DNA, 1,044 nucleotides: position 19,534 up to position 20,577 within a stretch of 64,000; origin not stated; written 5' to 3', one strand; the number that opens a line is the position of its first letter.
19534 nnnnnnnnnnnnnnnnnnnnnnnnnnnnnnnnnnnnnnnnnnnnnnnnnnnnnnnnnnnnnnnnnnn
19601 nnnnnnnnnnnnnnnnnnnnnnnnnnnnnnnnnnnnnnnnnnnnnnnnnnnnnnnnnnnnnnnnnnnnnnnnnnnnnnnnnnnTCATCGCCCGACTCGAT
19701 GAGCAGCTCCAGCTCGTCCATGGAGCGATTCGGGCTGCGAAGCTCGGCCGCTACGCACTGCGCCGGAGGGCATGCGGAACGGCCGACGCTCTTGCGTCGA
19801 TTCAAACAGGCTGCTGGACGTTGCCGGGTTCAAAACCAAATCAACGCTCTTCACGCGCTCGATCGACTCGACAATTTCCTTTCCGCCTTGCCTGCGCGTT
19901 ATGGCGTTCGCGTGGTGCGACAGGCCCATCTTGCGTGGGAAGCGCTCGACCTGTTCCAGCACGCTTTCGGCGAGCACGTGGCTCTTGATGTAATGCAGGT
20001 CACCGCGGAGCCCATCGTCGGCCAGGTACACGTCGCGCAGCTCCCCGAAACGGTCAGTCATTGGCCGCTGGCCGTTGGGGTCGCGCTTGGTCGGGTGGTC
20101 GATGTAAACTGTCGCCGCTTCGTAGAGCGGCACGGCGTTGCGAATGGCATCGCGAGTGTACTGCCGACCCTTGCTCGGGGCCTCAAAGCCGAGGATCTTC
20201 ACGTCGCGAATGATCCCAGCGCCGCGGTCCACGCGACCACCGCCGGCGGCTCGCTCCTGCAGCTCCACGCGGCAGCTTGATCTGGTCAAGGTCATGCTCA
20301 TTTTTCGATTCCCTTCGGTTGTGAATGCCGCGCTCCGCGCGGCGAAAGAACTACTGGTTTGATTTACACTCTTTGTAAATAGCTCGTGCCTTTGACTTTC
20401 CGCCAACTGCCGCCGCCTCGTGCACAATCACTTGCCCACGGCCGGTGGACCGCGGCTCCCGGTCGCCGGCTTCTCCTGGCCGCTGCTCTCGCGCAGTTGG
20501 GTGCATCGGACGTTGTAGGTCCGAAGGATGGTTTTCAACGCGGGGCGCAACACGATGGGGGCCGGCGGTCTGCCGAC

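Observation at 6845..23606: ~16.75-kb integrative phage-like element between purM and a GNAT gene, with replication and partial head genes but no recognisable terminase/portal/capsid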

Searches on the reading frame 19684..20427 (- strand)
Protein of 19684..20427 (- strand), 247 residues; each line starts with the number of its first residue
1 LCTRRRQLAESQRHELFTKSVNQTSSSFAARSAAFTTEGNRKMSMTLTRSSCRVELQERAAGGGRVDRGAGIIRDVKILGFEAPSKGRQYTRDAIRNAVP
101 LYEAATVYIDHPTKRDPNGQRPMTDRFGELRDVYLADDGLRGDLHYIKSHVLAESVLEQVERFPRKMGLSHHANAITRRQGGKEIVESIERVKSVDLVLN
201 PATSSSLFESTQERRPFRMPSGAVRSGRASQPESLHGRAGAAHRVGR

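Call 7: search_protein_families(library=pfam, max_evalue=0.01, proteins=[window:19684-20427:-])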
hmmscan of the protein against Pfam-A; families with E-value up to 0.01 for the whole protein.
window:19684-20427:- (247 aa): 0 families

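Call 9: search_protein_families(library=phrogs, max_evalue=0.01, proteins=[window:19684-20427:-])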
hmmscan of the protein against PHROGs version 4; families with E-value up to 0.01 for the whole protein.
window:19684-20427:- (247 aa): 1 family
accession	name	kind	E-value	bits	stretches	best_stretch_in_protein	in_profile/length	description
phrog_29592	-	unknown function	4.6e-15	55.9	1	46-204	179-350/893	-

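Call 24: find_homologous_proteins(query=window:19684-20301:-, max_evalue=0.001)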
Query window:19684-20301:- (205 aa): 3 proteins with E <= 0.001 among 689 candidates.
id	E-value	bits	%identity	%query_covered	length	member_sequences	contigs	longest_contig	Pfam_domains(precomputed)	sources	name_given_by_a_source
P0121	3.1e-129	446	100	100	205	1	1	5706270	-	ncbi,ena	-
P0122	2.5e-43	166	54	86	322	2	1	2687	-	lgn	-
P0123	2.1e-23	101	40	72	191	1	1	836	-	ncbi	-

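Call 33: search_protein_representatives(protein=window:19684-20301:-)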
Query: 205 residues. Proteins with E-value up to 0.001 (for the whole library): 4294; up to 1e-10: 3182; up to 1e-30: 362. The best 150 are listed.
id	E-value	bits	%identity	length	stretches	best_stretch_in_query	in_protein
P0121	9.8e-130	446.2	100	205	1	1-205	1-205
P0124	2.9e-46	173.9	57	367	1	3-169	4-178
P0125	7.3e-46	172.6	54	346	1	3-197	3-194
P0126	6.3e-44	166.3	51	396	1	7-172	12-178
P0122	8.1e-44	165.9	54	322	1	6-187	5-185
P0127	6.4e-43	163.0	53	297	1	11-169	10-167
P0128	1.9e-41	158.2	51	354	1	6-178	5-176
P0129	2.3e-41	157.9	54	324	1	3-175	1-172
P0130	2.5e-41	157.8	52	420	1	5-171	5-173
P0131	2.6e-41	157.8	52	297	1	7-169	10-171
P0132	3.3e-41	157.4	52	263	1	4-175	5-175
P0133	7.1e-41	156.3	51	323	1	7-175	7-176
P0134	1.1e-40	155.8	52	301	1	14-171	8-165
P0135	5.3e-40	153.5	48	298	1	9-172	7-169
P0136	5.7e-40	153.4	49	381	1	23-174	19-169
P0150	2.0e-38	148.3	44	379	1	21-179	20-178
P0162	8.2e-38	146.3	48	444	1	13-175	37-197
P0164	1.7e-37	145.3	35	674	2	17-170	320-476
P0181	1.4e-36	142.3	50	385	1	5-170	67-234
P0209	1.1e-35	139.4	45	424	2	19-169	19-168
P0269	7.1e-34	133.5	42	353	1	11-191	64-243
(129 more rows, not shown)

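Call 35: search_protein_families(library=pfam, max_evalue=0.01, proteins=[P0124, P0125, P0126, P0130, P0162, P0164, P0181, P0209, P0269, P0150])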
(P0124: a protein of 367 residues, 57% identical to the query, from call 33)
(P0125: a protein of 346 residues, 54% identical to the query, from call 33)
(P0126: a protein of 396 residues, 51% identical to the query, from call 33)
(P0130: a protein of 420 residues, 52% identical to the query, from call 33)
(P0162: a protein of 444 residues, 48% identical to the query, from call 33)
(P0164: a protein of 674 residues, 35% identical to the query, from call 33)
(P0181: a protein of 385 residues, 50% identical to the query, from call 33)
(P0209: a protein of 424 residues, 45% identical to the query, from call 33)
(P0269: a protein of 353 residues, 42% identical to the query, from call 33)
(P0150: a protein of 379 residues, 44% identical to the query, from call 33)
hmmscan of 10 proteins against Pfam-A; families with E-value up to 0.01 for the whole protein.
P0124 (367 aa): 0 families

P0125 (346 aa): 0 families

P0126 (396 aa): 0 families

P0130 (420 aa): 0 families

P0162 (444 aa): 1 family
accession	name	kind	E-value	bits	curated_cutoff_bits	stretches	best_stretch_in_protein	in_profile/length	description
PF02520.22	ANIS5_cation-bd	-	0.0026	18.3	29.3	0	335-359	67-91/109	SXP/RAL-2 family protein Ani s 5-like, metal-binding domain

P0164 (674 aa): 0 families

P0181 (385 aa): 0 families

P0209 (424 aa): 0 families

P0269 (353 aa): 0 families

P0150 (379 aa): 1 family
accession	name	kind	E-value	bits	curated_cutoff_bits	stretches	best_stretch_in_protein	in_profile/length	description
PF00226.36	DnaJ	-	0.0057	17.2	27.8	0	218-261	11-54/63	DnaJ domain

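Call 37: find_related_loci(query=A2, collection=viral_contigs, flank=10000)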
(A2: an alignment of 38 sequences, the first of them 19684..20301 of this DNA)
Query A2 (205 aa) in viral_contigs; peptide patterns used: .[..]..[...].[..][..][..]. (x = any residue, [..] = any of these).
313 stretches matched a pattern; 269 encode a relative of the query (tblastn E <= 1e-3); the best 80 are kept; 80 distinct loci.
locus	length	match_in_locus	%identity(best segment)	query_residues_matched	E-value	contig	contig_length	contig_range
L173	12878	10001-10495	48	1-168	4e-44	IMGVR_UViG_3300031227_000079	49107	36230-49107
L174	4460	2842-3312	48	16-175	2e-43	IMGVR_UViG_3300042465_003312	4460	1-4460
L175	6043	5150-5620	48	16-175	3e-43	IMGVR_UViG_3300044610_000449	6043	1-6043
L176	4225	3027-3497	48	16-175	6e-43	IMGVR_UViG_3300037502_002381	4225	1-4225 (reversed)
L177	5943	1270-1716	51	16-167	1e-42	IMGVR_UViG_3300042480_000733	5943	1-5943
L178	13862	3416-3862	51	16-167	1e-42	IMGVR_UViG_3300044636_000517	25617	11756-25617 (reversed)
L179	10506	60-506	51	16-167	1e-42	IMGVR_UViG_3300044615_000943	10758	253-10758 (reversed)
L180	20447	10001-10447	51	16-167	1e-42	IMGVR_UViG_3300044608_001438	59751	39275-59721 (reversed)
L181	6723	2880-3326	51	16-167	1e-42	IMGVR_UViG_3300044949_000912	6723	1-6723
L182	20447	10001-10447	51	16-167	1e-42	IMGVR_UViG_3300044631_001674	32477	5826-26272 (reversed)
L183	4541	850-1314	48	16-173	2e-42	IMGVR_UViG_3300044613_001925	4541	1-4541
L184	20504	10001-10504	44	6-174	4e-42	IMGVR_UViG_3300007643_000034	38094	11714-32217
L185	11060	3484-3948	48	16-173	3e-42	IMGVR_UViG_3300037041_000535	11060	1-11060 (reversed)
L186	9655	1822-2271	47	23-173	9e-42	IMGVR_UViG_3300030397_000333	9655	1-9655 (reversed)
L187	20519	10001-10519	48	1-168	1e-41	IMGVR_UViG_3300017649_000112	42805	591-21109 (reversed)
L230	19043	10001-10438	49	23-169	1e-35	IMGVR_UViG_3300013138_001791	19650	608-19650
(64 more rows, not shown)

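Call 40: search_protein_families(library=phrogs, max_evalue=0.001, proteins=[L187:2757-4361:+, L187:5426-6895:+, L187:8153-9946:+, L187:10001-11080:+, L187:11129-11980:+, L187:12049-13269:+, L184:7507-9339:+, L184:9950-11149:+, L184:11229-11948:+, L184:11966-13300:+])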
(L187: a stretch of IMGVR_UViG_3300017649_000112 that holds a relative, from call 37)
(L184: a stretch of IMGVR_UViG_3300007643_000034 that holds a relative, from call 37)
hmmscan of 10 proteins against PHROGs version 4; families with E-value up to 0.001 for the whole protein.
L187:2757-4361:+ (534 aa): 2 families
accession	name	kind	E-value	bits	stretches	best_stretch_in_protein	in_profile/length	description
phrog_2361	-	other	3.9e-19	69.9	1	62-301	21-260/415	serine-threonine kinase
phrog_4972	-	unknown function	0.00049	20.1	1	153-250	219-317/501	-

L187:5426-6895:+ (489 aa): 5 families
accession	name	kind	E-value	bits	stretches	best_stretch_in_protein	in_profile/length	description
phrog_38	-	head and packaging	2.8e-101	341.4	1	49-486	288-707/760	terminase large subunit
phrog_4758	-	head and packaging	5.9e-54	184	1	52-252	38-240/243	terminase large subunit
phrog_5573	-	head and packaging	1e-20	75.2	1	236-480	8-232/250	terminase large subunit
phrog_30251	-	head and packaging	5.5e-19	68.9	1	68-253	52-245/799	terminase large subunit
phrog_11978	-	unknown function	0.00053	20.8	1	333-475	4-154/180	-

L187:8153-9946:+ (597 aa): 1 family
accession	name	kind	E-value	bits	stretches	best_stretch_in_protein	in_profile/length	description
phrog_21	-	head and packaging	6.7e-38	131.1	1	134-585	65-522/1362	portal protein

L187:10001-11080:+ (359 aa): 1 family
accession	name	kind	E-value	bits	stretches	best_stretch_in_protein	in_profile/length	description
phrog_29592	-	unknown function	8.1e-11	41.8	1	29-194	199-381/893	-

L187:11129-11980:+ (283 aa): 0 families

L187:12049-13269:+ (406 aa): 2 families
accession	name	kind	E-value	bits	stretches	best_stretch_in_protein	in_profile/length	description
phrog_133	-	head and packaging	1.8e-08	34.5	1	83-334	369-605/668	head maturation protease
phrog_1650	-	head and packaging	9.7e-05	22.8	1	143-282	71-195/300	major head protein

L184:7507-9339:+ (610 aa): 2 families
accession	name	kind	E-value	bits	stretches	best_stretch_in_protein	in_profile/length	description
phrog_21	-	head and packaging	1.9e-37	129.6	1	77-524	77-520/1362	portal protein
phrog_537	-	head and packaging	5.7e-06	26.7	1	327-498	25-196/233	portal protein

L184:9950-11149:+ (399 aa): 2 families
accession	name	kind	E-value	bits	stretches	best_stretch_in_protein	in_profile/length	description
phrog_29592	-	unknown function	1.4e-14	54.3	1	28-203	191-382/893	-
phrog_207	-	head and packaging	2.9e-05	24.3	1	51-263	51-242/519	head maturation protease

L184:11229-11948:+ (239 aa): 0 families

L184:11966-13300:+ (444 aa): 4 families
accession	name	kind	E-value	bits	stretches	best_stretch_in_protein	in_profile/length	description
phrog_133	-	head and packaging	1.2e-12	48.3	1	129-386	377-610/668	head maturation protease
phrog_1650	-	head and packaging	1.1e-05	25.9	1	182-332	71-201/300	major head protein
phrog_4523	-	head and packaging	2.3e-05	24.3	1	108-338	332-553/644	major head and protease protein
phrog_371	-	head and packaging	0.00093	19.6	0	283-350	228-289/303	major head protein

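Call 41: predict_structure(alignment_id=A2)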
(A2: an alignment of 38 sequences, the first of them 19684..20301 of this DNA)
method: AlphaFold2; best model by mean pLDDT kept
length: 205 residues; sequences in the alignment: 38
mean_pLDDT: 85.0   pTM: 0.73
mean pLDDT of the five models: 85.0, 84.4, 83.8, 83.5, 81.7
residues with pLDDT >= 90: 142; 70-90: 13; 50-70: 39; < 50: 11
segments of 3 or more residues with pLDDT < 50: 170-172
pLDDT, mean of each block of 10 residues (from residue 1): 77 93 96 97 93 98 96 92 98 98 98 97 94 96 97 86 52 52 53 52 51
secondary structure, 60 per line:
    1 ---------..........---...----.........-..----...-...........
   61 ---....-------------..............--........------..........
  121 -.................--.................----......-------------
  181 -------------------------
elements in order: E10-19 E23-25 E30-38 E46-48 H50-60 E64-67 E84-94 E97-104 H111-120 E125-138 E141-157 H162-167

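Call 46: fold_search(model_id=the predicted structure, library=pdb)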
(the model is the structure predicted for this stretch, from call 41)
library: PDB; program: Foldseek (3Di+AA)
matches with E <= 10: 924; with E <= 0.001: 3
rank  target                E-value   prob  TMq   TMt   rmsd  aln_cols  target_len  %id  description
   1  5jbl_B                8.1e-07  1.00  0.53  0.64   4.8       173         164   16  Structure of the bacteriophage T4 capsid assembly protease, gp21. (released 2016-12-07)
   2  5jbl_A                1.5e-06  1.00  0.52  0.63   4.7       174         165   16  Structure of the bacteriophage T4 capsid assembly protease, gp21. (released 2016-12-07)
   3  5jbl_C                2.3e-06  1.00  0.51  0.62   5.4       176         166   16  Structure of the bacteriophage T4 capsid assembly protease, gp21. (released 2016-12-07)
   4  4n6q                  3.5e-02  0.16  0.17  0.18  16.9       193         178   10  Crystal structure of VosA velvet domain (released 2014-01-22)
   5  6ihj_A                1.1e-01  0.08  0.11  0.12  15.4       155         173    8  Crystal structure of Drosophila Nxf1 NTF2 domain in complex with Nxt1/p15 (released 2019-08-14)
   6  8q70                  1.2e-01  0.10  0.14  0.12  18.2       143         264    8  tRNA pseudouridine synthase A homodimer (released 2023-11-29)
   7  8bq1                  1.6e-01  0.38  0.29  0.30  11.2       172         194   13  Herpes simplex virus type 1 protease (released 2023-11-29)
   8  8i4o_A                2.0e-01  0.08  0.17  0.17  14.0       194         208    8  Design of a split green fluorescent protein for sensing and tracking an beta-amyloid (released 2023-11-29)
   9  8abt_A                2.0e-01  0.04  0.10  0.09  13.4       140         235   11  Crystal structure of NaLdpA in complex with the product analog Resveratrol (released 2023-02-01)
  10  8i4o_C                2.0e-01  0.03  0.12  0.12  17.1       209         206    7  Design of a split green fluorescent protein for sensing and tracking an beta-amyloid (released 2023-11-29)
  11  1njt_A                2.1e-01  0.18  0.25  0.23  15.1       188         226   14  COMPLEX STRUCTURE OF HCMV PROTEASE AND A PEPTIDOMIMETIC INHIBITOR (released 2003-02-11)
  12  1nkm_A                2.4e-01  0.18  0.24  0.23  12.9       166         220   14  Complex structure of HCMV Protease and a peptidomimetic inhibitor (released 2003-02-11)
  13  1vzv                  3.2e-01  0.66  0.24  0.23   3.5        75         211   17  STRUCTURE OF VARICELLA-ZOSTER VIRUS PROTEASE (released 1998-09-16)
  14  2wpo_A                3.2e-01  0.30  0.31  0.28  12.0       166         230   16  HCMV protease inhibitor complex (released 1999-08-04)
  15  8utv_K                3.4e-01  0.04  0.10  0.07  14.6       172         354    8  KIF1A[1-393] P305L mutant ADP bound in complex with a microtubule (released 2024-06-12)
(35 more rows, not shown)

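Call 77: search_protein_families(library=phrogs, max_evalue=0.001, proteins=[L230:1255-2460:+, L230:2520-2936:+, L230:2761-4659:+, L230:4732-6282:+, L230:7717-8655:+, L230:9881-10999:+, L230:11149-11634:+, L230:13199-13705:+, L230:13761-14762:+, L230:18138-19043:+])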
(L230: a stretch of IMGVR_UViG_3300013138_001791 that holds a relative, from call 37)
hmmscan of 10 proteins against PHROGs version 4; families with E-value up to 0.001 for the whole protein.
L230:1255-2460:+ (401 aa): 4 families
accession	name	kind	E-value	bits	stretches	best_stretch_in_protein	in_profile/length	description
phrog_11143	-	unknown function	1e-99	334.9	2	176-397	127-351/357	-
phrog_293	-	moron, auxiliary metabolic gene and host takeover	1.4e-12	47.4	2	95-204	248-313/1058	ABC transporter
phrog_7693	-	other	8.1e-08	33.3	1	312-377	1-70/89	acetyltransferase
phrog_2392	-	moron, auxiliary metabolic gene and host takeover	0.00028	20.3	0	52-70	511-529/726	ABC transporter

L230:2520-2936:+ (139 aa): 3 families
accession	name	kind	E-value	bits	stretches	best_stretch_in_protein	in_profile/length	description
phrog_4102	-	head and packaging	6.6e-18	66.4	1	13-121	4-121/166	terminase small subunit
phrog_1482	-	head and packaging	1.4e-05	25.7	1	16-114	7-117/147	terminase small subunit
phrog_4044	-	head and packaging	0.00044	20.8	1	26-81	26-81/180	terminase small subunit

L230:2761-4659:+ (632 aa): 4 families
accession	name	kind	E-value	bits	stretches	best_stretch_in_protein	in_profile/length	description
phrog_38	-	head and packaging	3.1e-70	238.7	1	119-620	252-711/760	terminase large subunit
phrog_14112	-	unknown function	8.1e-08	33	1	153-299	79-229/247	-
phrog_5573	-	head and packaging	9.5e-05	22.9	1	399-611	26-233/250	terminase large subunit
phrog_2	-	head and packaging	0.00013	21.9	1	161-352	273-414/807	terminase large subunit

L230:4732-6282:+ (516 aa): 2 families
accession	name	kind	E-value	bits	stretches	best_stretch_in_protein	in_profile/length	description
phrog_21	-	head and packaging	5e-41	141.5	1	115-508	60-485/1362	portal protein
phrog_537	-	head and packaging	6.4e-07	29.8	1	358-506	30-185/233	portal protein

L230:7717-8655:+ (312 aa): 0 families

L230:9881-10999:+ (372 aa): 1 family
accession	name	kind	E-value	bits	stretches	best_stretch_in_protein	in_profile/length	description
phrog_29592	-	unknown function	1.5e-11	44.3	1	39-178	196-349/893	-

L230:11149-11634:+ (161 aa): 1 family
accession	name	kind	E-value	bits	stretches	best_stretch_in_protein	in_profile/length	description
phrog_122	-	head and packaging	0.00046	21.2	0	58-131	30-94/109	head decoration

L230:13199-13705:+ (168 aa): 0 families

L230:13761-14762:+ (333 aa): 2 families
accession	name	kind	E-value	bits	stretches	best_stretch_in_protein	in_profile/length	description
phrog_8510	-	head and packaging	1.7e-08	33.7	1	110-270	733-897/1348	virion structural protein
phrog_3545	-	unknown function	0.00033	19.8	1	193-264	891-967/1115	-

L230:18138-19043:+ (301 aa): 0 families

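Call 85: search_protein_families(library=ncbifam, max_evalue=0.001, proteins=[window:19684-20301:-])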
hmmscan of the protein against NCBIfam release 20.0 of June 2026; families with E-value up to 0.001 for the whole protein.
window:19684-20301:- (205 aa): 0 families
